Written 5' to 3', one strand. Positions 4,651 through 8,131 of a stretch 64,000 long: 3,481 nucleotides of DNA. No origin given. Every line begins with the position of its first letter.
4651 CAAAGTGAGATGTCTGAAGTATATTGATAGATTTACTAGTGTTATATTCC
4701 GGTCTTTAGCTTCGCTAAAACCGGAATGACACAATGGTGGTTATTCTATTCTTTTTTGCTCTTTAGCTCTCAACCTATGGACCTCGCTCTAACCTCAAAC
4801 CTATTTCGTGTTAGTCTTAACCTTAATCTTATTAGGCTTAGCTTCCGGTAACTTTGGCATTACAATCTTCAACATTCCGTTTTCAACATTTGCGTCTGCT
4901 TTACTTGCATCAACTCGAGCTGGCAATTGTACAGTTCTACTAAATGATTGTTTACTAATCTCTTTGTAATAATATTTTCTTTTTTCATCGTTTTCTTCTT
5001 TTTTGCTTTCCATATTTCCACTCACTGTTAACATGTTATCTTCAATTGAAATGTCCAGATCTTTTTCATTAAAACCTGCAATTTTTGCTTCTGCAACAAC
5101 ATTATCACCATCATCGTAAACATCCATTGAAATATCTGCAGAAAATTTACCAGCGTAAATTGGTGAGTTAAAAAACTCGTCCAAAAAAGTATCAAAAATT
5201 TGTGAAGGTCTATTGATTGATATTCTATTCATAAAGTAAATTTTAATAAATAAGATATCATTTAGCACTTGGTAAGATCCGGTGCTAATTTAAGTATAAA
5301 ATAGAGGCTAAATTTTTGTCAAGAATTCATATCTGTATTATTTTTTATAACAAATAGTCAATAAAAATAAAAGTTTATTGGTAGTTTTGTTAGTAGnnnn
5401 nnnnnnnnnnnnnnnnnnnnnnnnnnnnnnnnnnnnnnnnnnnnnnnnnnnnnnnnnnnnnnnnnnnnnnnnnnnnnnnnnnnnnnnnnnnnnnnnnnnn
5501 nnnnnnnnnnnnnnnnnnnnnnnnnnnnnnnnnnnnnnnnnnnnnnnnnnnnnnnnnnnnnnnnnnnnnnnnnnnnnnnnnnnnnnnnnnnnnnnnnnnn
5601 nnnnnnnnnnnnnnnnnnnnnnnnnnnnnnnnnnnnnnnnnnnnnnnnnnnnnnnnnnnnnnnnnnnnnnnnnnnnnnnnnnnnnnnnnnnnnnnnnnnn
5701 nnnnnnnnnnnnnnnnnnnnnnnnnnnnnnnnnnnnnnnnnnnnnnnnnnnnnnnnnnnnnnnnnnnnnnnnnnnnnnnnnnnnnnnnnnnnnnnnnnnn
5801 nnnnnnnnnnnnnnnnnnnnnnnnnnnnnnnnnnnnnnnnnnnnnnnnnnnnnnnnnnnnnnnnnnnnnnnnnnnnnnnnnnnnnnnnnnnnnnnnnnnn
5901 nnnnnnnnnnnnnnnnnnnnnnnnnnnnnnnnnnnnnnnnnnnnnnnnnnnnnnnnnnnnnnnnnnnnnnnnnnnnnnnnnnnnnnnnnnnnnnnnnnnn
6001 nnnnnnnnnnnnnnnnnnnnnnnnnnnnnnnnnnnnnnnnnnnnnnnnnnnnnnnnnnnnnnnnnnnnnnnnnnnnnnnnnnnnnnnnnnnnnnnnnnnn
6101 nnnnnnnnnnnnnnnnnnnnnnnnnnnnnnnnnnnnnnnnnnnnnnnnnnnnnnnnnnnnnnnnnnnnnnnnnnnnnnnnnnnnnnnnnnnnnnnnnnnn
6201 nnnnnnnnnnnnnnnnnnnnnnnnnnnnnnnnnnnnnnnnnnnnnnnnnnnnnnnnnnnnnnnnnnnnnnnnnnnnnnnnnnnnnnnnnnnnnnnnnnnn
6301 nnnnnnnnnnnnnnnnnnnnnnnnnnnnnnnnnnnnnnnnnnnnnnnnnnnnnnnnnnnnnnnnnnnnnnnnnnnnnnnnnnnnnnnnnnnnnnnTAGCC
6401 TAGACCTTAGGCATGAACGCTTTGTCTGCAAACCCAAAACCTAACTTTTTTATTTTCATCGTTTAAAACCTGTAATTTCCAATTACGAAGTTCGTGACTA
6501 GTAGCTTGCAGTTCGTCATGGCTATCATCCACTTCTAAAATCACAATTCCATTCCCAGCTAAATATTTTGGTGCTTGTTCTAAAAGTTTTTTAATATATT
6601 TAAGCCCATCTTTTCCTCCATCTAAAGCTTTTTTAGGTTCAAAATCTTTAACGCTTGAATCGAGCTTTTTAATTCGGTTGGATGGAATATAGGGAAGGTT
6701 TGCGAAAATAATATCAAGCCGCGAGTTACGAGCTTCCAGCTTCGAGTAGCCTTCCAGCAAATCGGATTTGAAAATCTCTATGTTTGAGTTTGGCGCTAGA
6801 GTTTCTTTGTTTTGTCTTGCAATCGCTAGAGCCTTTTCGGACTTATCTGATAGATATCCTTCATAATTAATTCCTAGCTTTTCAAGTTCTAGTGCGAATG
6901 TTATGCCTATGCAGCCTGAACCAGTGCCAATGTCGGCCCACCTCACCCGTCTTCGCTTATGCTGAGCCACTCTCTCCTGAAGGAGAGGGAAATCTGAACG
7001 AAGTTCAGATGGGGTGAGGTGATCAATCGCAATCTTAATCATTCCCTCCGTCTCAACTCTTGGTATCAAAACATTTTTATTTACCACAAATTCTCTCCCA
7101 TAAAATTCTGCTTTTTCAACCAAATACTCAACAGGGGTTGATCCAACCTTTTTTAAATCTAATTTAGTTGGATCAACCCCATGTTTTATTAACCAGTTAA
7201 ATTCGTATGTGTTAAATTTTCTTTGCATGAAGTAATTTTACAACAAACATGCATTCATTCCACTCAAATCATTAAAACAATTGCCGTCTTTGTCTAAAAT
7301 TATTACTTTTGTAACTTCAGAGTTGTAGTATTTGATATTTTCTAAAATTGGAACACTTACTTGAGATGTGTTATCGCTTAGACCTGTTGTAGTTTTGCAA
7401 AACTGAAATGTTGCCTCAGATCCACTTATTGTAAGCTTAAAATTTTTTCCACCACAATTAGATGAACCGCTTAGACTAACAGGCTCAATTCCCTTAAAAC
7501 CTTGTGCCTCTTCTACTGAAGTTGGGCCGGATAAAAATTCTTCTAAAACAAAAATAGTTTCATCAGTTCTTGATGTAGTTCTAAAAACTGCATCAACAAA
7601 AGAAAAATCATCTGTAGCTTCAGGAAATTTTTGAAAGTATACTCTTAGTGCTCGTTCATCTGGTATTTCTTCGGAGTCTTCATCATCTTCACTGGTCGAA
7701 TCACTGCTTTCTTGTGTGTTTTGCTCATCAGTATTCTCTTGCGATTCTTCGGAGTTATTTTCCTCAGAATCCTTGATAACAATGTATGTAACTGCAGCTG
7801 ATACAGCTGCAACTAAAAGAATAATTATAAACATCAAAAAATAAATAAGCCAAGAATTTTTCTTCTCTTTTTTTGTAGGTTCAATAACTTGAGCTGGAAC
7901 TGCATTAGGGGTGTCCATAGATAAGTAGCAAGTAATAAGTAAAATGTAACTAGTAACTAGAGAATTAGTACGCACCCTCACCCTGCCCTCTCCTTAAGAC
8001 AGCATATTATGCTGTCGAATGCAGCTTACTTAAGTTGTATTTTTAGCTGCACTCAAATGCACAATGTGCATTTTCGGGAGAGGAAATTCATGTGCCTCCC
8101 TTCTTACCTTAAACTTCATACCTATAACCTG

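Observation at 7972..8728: Family of GC-rich, palindrome-bearing intergenic repeats (at least nine copies in 64 kb) in an AT-rich genome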

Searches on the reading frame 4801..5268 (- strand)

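Call 45: search_protein_families(library=pfam, max_evalue=0.001, proteins=[window:4801-5268:-])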
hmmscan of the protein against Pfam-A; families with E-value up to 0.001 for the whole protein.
window:4801-5268:- (155 aa): 2 families
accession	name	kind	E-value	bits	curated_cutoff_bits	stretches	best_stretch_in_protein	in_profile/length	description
PF00011.27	HSP20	-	2.2e-20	73.1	20.8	1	52-150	4-101/102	Hsp20/alpha crystallin family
PF17886.7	ArsA_HSP20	-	3.6e-05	23.7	22.5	1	55-137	2-63/63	HSP20-like domain found in ArsA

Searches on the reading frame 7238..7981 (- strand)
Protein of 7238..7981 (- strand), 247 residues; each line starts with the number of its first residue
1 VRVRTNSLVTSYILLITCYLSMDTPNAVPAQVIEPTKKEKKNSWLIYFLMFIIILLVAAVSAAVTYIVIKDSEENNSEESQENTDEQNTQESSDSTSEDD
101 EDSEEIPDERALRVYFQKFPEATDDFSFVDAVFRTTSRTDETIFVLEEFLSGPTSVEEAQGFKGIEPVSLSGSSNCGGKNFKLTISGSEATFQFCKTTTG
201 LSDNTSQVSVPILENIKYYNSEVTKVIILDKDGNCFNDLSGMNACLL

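Call 10: search_protein_families(library=pfam, proteins=[window:7238-7981:-])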
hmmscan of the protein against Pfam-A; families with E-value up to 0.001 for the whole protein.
window:7238-7981:- (247 aa): 2 families
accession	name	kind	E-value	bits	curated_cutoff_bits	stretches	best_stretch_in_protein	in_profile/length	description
PF16118.10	DUF4834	-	0.00053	21.3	27.8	1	46-111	7-75/99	Domain of unknown function (DUF4834)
PF14851.11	FAM176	-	0.00074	19.8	31.5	0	41-108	19-86/152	FAM176 family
